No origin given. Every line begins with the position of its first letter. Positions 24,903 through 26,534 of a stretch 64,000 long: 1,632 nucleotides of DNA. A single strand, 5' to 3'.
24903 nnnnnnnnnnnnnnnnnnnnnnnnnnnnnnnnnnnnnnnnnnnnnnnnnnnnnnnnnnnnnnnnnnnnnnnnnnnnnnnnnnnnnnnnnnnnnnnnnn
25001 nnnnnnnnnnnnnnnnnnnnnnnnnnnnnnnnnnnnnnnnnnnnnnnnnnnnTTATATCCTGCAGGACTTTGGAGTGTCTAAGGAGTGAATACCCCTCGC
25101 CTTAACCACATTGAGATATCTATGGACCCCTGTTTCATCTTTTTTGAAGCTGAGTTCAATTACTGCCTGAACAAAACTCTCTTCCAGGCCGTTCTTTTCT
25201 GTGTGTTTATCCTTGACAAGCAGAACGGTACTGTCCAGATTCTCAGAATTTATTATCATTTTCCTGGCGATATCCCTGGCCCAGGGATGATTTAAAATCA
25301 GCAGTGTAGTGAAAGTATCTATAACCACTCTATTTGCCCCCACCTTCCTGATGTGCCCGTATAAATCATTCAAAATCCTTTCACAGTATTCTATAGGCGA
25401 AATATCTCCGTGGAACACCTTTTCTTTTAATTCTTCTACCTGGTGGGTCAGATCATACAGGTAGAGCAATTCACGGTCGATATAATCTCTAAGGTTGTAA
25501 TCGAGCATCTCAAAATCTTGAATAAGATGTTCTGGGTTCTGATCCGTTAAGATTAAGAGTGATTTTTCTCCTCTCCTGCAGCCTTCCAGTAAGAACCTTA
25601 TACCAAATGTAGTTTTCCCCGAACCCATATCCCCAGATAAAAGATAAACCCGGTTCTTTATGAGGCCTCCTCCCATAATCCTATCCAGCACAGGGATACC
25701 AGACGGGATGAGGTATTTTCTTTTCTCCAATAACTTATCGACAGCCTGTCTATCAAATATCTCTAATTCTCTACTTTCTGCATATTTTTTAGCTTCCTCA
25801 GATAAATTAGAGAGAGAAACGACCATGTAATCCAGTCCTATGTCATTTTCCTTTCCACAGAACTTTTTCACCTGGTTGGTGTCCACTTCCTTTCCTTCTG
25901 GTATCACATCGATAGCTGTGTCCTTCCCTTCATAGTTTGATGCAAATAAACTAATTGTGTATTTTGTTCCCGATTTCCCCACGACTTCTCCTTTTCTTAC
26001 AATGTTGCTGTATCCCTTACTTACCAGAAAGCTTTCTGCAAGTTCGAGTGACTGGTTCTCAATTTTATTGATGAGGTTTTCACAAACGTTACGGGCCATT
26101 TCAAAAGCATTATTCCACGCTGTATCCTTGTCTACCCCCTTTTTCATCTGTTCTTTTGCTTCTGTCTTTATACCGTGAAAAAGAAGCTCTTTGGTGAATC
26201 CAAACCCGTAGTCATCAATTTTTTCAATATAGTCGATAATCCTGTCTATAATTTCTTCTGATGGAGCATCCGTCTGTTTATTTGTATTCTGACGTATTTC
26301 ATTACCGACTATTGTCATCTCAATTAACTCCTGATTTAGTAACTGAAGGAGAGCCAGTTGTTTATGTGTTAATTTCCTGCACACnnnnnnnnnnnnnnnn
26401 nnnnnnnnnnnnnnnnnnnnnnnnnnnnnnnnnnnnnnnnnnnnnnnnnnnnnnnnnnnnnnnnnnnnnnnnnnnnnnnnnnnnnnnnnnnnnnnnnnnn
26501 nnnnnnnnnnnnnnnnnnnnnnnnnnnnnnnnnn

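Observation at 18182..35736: KaiC-saturated FlaI/FlaJ locus with an actin-like ATPase, a giant TPR protein and a PAS-DUF835 sensor: candidate undescribed surface-filament or DNA-handling system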

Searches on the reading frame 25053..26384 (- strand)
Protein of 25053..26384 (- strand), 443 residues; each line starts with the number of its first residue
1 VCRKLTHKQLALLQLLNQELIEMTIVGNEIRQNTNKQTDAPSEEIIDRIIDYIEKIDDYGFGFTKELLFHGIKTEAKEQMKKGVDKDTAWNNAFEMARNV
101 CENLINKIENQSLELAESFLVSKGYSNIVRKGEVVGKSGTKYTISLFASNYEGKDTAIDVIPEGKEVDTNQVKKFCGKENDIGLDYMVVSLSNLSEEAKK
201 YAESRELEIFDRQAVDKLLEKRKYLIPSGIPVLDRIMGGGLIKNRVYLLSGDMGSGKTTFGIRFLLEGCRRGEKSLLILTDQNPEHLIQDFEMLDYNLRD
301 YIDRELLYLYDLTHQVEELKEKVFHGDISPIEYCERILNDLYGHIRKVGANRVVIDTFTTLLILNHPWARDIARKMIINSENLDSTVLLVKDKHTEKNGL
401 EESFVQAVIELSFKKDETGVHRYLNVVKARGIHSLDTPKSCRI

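Call 3: search_protein_families(library=pfam, proteins=[window:25053-26384:-], max_evalue=0.01)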
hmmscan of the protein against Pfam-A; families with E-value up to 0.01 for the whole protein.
window:25053-26384:- (443 aa): 3 families
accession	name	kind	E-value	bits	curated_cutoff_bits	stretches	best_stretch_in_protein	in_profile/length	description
PF06745.19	ATPase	-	1.6e-40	139.4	26.6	1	226-432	1-208/231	KaiC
PF13481.12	AAA_25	-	0.00045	20.3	27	1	228-391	17-188/195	AAA domain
PF04471.18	Mrr_cat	-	0.00056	20.4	21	1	114-218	11-114/115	Restriction endonuclease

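Call 6: search_protein_families(library=ncbifam, proteins=[window:25053-26384:-], max_evalue=0.01)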
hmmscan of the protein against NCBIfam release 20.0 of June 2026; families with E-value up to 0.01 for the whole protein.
window:25053-26384:- (443 aa): 13 families
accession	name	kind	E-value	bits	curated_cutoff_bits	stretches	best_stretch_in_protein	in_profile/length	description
NF006799.0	PRK09302.1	equivalog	1.7e-25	89.6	408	1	226-432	13-220/515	circadian clock protein KaiC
TIGR03880.1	KaiC_arch_3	hypoth_equivalog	1.4e-24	86.9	249.45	1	229-434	1-202/224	KaiC domain-containing protein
TIGR03877.1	thermo_KaiC_1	hypoth_equivalog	3.4e-18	66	307.25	1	228-432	6-214/238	KaiC domain-containing protein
TIGR03881.1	KaiC_arch_4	hypoth_equivalog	3.2e-16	59.7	247.8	1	227-430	4-207/231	KaiC domain-containing protein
TIGR02655.1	circ_KaiC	equivalog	2.5e-11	42.9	546.25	1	228-396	5-169/484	circadian clock protein KaiC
NF052589.1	ArlH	equivalog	3e-11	43.5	215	1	233-398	9-167/229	archaellum protein ArlH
NF004723.0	PRK06067.1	subfamily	5.7e-09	35.8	194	1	218-362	8-142/243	flagellar accessory protein FlaH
NF006320.0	PRK08533.1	equivalog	0.00029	20.5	215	1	233-317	13-100/230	flagellar accessory protein FlaH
TIGR00416.1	sms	equivalog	0.00035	19.4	403.05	1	218-278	68-128/454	DNA repair protein RadA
TIGR02237.1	recomb_radB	equivalog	0.0004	20.3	172.4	0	233-279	1-47/210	DNA repair and recombination protein RadB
TIGR03878.1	thermo_KaiC_2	hypoth_equivalog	0.0011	18.4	232.2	1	239-398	31-180/259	KaiC domain-containing protein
NF003301.0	PRK04301.1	equivalog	0.0042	16.3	259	1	207-260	62-117/316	DNA repair and recombination protein RadA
TIGR02236.1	recomb_radA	equivalog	0.0079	15.6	361.15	0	208-259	58-111/311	DNA repair and recombination protein RadA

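Call 32: search_solved_structures(query=window:25053-26384:-, max_evalue=0.1)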
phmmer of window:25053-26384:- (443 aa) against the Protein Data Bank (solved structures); distinct sequences matched with E-value up to 0.1: 45.
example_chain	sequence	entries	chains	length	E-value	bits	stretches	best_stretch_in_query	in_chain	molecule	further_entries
8zn5_B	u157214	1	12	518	6.1e-25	91.2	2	226-374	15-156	KaiC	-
5jwq_A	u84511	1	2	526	1.2e-21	80.4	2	225-369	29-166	Circadian clock protein kinase KaiC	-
7dy1_A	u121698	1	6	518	1.2e-21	80.4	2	226-369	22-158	Circadian clock protein kinase KaiC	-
4o0m_A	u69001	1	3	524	1.2e-21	80.3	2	226-372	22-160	Circadian clock protein kinase KaiC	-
8zn6_F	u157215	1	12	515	3.8e-21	78.7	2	226-369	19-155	KaiC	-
8db3_A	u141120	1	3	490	1.3e-20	76.9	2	227-432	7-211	Circadian clock protein KaiC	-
8fwi_A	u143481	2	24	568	2e-20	76.3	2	227-432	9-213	Circadian clock protein KaiC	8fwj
8dba_A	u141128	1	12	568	2.2e-20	76.2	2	227-432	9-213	Circadian clock protein KaiC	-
8zn7_D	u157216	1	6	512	4.2e-20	75.3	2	225-362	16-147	KaiC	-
8jon_A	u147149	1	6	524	4.4e-19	71.9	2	226-367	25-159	Circadian clock oscillator protein KaiC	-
2dr3_A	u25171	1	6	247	1.9e-16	63.2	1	226-431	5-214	UPF0273 protein PH0284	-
7x1y_A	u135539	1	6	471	2.3e-16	62.9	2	232-394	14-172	Circadian clock oscillator protein KaiC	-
7x1z_A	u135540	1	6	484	2.3e-16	62.9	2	232-394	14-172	Circadian clock oscillator protein KaiC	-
7s65_A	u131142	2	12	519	2.9e-16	62.6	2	232-393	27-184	Circadian clock protein kinase KaiC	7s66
9ofh_A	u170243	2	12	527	2.9e-16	62.6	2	232-393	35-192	Circadian clock oscillator protein KaiC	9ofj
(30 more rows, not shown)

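Call 35: find_homologous_proteins(query=window:25053-26384:-, max_evalue=1e-10)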
Query window:25053-26384:- (443 aa): 23 proteins with E <= 1e-10 among 7125 candidates.
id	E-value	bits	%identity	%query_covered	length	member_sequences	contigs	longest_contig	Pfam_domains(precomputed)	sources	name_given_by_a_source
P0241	2.1e-252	855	90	95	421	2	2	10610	PF06745.20,PF23442.2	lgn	-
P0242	7.4e-232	788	83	95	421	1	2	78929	PF06745.20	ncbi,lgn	-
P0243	4.3e-229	779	82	95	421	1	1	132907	PF06745.20,PF23442.2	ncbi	ncbi:MAG: ATPase domain-containing protein [Archaeoglobaceae archaeon]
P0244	3.0e-224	763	81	95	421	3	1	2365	PF06745.20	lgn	-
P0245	5.5e-200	683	72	94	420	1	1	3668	PF06745.20,PF23442.2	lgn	-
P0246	2.2e-197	674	74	91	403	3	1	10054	PF06745.20,PF13481.13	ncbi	ncbi:MAG: ATPase domain-containing protein, partial [Archaeoglobaceae archaeon]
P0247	6.1e-99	350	64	54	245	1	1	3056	PF06745.20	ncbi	ncbi:MAG: ATPase domain-containing protein, partial [Halobacteriota archaeon]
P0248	5.7e-87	310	49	74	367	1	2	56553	PF06745.20,PF04471.19,PF13481.13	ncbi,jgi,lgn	-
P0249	1.4e-24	105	30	47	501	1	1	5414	PF13173.13,PF06745.20,PF03796.22,PF14417.13,PF23442.2,PF13555.13,PF13401.13,PF00154.28,PF13191.13,PF13479.13,PF24883.3,PF00005.34,PF05625.18,PF05729.19,PF13481.13,PF20720.4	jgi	-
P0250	2.4e-24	104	29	49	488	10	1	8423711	PF13173.13,PF06745.20,PF03796.22,PF14417.13,PF23442.2,PF13401.13,PF00154.28,PF13191.13,PF07088.17,PF01656.30,PF09848.16,PF13481.13,PF20720.4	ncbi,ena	-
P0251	1.1e-23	102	29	47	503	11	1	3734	PF06745.20,PF03796.22,PF14417.13,PF23442.2,PF13555.13,PF13401.13,PF00154.28,PF13191.13,PF13479.13,PF24883.3,PF05625.18,PF05729.19,PF13481.13,PF20720.4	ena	-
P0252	1.1e-20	92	29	45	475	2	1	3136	PF13173.13,PF06745.20,PF03796.22,PF01443.25,PF13604.13,PF23442.2,PF13671.13,PF13401.13,PF07728.21,PF13191.13,PF07088.17,PF01695.24,PF24883.3,PF05729.19,PF09848.16,PF25199.2,PF13481.13,PF20720.4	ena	-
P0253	1.4e-20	92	28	47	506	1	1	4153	PF06745.20,PF03796.22,PF05625.18,PF23442.2,PF13401.13,PF00154.28,PF13481.13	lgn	-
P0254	4.8e-20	90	30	46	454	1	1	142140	PF13173.13,PF06745.20,PF00270.36,PF03796.22,PF00006.32,PF23442.2,PF13401.13,PF00154.28,PF01637.25,PF13191.13,PF07088.17,PF13479.13,PF00005.34,PF05625.18,PF05729.19,PF25199.2,PF13481.13,PF20720.4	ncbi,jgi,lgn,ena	-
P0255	1.3e-18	85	28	43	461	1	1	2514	PF06745.20,PF01695.24,PF03796.22,PF23442.2,PF13401.13,PF09848.16,PF00154.28,PF13481.13,PF20720.4,PF13191.13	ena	-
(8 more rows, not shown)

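Call 36: find_encoding_contigs(protein=P0248, flank=10000, max_places=2)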
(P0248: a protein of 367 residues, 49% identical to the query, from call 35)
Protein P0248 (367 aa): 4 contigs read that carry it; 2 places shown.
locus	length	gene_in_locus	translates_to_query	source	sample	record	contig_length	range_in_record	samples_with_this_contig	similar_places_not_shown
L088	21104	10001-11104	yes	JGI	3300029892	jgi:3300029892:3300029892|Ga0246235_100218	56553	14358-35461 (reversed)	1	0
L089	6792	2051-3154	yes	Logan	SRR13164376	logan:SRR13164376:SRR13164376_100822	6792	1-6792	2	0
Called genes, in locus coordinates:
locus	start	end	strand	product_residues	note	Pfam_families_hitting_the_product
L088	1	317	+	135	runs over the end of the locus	PF01248:Ribosomal_L7Ae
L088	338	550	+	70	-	PF01200:Ribosomal_S28e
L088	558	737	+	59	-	PF01246:Ribosomal_L24e, PF06467:zf-FCS (weak)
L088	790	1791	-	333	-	PF04055:Radical_SAM, PF08608:Wyosine_form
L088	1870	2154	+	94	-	-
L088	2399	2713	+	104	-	-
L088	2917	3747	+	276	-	-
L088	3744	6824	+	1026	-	PF01835:MG2 (faint)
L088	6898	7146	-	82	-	-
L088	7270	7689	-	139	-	PF10130:PIN_2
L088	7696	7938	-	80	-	PF26688:RHH_12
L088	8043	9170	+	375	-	PF07705:CARDB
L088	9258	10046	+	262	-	PF02830:V4R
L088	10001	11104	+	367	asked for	PF04471:Mrr_cat (weak), PF13481:AAA_25 (weak), PF06745:ATPase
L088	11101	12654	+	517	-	PF00535:Glycos_transf_2, PF13641:Glyco_tranf_2_3, PF13506:Glyco_transf_21, PF13632:Glyco_trans_2_3, PF03552:Cellulose_synt (weak)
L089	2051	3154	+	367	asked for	PF04471:Mrr_cat (weak), PF13481:AAA_25 (weak), PF06745:ATPase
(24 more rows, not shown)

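Call 37: find_encoding_contigs(protein=P0246, flank=10000, max_places=1)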
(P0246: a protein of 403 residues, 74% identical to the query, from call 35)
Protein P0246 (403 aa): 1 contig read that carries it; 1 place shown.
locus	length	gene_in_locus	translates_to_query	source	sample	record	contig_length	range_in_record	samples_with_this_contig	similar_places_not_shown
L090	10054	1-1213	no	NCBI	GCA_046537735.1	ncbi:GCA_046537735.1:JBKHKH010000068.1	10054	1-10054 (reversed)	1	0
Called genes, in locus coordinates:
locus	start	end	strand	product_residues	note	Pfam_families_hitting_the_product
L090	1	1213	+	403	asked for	PF13481:AAA_25 (weak), PF06745:ATPase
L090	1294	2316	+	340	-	PF06723:MreB_Mbl, PF17989:ALP_N, PF21522:MreB-like_C (weak), PF06723:MreB_Mbl (weak)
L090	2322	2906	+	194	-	-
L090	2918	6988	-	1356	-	-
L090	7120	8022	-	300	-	-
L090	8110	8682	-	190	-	PF01936:NYN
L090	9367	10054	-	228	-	PF00154:RecA_N (weak), PF08423:Rad51, PF13481:AAA_25 (weak)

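Call 39: search_protein_families(library=padloc, proteins=[window:25053-26384:-], max_evalue=0.001)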
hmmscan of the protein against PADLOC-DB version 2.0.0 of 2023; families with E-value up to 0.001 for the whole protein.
window:25053-26384:- (443 aa): 0 families

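Call 51: predict_structure(alignment_id=A3)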
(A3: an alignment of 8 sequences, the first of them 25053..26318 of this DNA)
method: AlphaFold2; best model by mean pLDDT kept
length: 421 residues; sequences in the alignment: 8
mean_pLDDT: 80.6   pTM: 0.66
mean pLDDT of the five models: 80.6, 78.4, 76.3, 67.5, 60.6
residues with pLDDT >= 90: 73; 70-90: 285; 50-70: 44; < 50: 19
segments of 3 or more residues with pLDDT < 50: 1-16, 374-376
pLDDT, mean of each block of 10 residues (from residue 1): 30 52 84 69 77 88 88 87 84 85 82 90 86 89 81 91 90 88 91 81 83 82 88 83 85 84 60 69 86 87 87 87 90 82 71 78 88 58 85 86 80 72 81
secondary structure, 60 per line:
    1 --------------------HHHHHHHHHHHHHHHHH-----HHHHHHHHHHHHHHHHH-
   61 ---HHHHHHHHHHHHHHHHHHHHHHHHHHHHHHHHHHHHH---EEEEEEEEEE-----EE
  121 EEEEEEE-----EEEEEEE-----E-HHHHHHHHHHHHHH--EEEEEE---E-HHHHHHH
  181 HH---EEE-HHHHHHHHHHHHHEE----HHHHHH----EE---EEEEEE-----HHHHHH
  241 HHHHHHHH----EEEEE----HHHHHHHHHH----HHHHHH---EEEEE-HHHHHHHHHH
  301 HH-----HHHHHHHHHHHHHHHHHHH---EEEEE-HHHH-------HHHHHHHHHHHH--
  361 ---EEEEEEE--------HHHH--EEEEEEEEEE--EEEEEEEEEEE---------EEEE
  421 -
elements in order: H21-37 H43-59 H64-100 E104-113 E119-127 E133-139 H147-160 E163-168 H174-182 E186-188 H190-202 H209-214 E224-229 H235-248 E253-257 H262-271 H276-281 E285-289 H291-302 H308-326 E330-334 H336-339 H347-358 E364-370 H379-382 E385-394 E397-407 E417-420

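Call 54: fold_search(model_id=the predicted structure, library=pdb)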
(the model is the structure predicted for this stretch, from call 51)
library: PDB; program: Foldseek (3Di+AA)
matches with E <= 10: 1848; with E <= 0.001: 721
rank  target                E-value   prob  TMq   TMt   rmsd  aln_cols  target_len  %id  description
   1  8zn5_J                1.3e-13  1.00  0.43  0.41   3.8       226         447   22  Crystal Structure of Designed Clock Protein KaiC (released 2025-04-16)
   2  8zn5_F                2.3e-13  1.00  0.42  0.40   3.7       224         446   22  Crystal Structure of Designed Clock Protein KaiC (released 2025-04-16)
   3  7s65_B                4.3e-13  1.00  0.43  0.39   3.4       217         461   20  Compressed conformation of nighttime state KaiC (released 2021-09-22)
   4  8fwi_A                4.3e-13  1.00  0.43  0.33   3.5       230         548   25  Structure of dodecameric KaiC-RS-S413E/S414E solved by cryo-EM (released 2023-03-22)
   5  4tlc_E                6.1e-13  1.00  0.43  0.76   3.7       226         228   21  Crystal structure of N-terminal C1 domain of KaiC (released 2015-07-01)
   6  4tld_F                7.7e-13  1.00  0.41  0.77   3.9       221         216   22  Crystal structure of N-terminal C1 domain of KaiC (released 2015-07-01)
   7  4ijm_B                7.7e-13  1.00  0.42  0.36   3.5       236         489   20  Crystal structure of circadian clock protein KaiC A422V mutant (released 2013-02-13)
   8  8zn5_L                8.7e-13  1.00  0.42  0.40   4.0       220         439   23  Crystal Structure of Designed Clock Protein KaiC (released 2025-04-16)
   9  4tl8_C                1.0e-12  1.00  0.41  0.75   4.7       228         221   21  Crystal structure of N-terminal C1 domain of KaiC (released 2015-07-01)
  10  3k09_B                1.1e-12  1.00  0.43  0.37   3.8       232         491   21  Crystal structure of the phosphorylation-site mutant S431D of the KaiC circadian clock protein (released 2010-03-31)
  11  4tle_C                1.2e-12  1.00  0.41  0.75   4.9       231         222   20  Crystal structure of N-terminal C1 domain of KaiC (released 2015-07-01)
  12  8zn5_C                1.5e-12  1.00  0.43  0.40   4.0       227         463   22  Crystal Structure of Designed Clock Protein KaiC (released 2025-04-16)
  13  4ijm_D                1.5e-12  1.00  0.40  0.35   5.3       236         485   21  Crystal structure of circadian clock protein KaiC A422V mutant (released 2013-02-13)
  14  4tlc_F                1.6e-12  1.00  0.42  0.78   3.2       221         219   21  Crystal structure of N-terminal C1 domain of KaiC (released 2015-07-01)
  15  8zn5_A                1.6e-12  1.00  0.42  0.40   4.1       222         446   23  Crystal Structure of Designed Clock Protein KaiC (released 2025-04-16)
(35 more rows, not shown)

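Call 76: find_encoding_contigs(protein=P0245, flank=4000, max_places=2)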
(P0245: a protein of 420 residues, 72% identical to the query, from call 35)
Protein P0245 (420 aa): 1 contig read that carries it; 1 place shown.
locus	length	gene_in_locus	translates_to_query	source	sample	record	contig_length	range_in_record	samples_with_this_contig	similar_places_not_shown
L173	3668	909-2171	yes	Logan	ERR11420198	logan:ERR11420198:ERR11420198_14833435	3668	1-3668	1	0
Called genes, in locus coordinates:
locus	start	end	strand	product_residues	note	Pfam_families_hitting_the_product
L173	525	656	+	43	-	-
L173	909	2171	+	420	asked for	PF06745:ATPase, PF23442:DUF7125 (faint)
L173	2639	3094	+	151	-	-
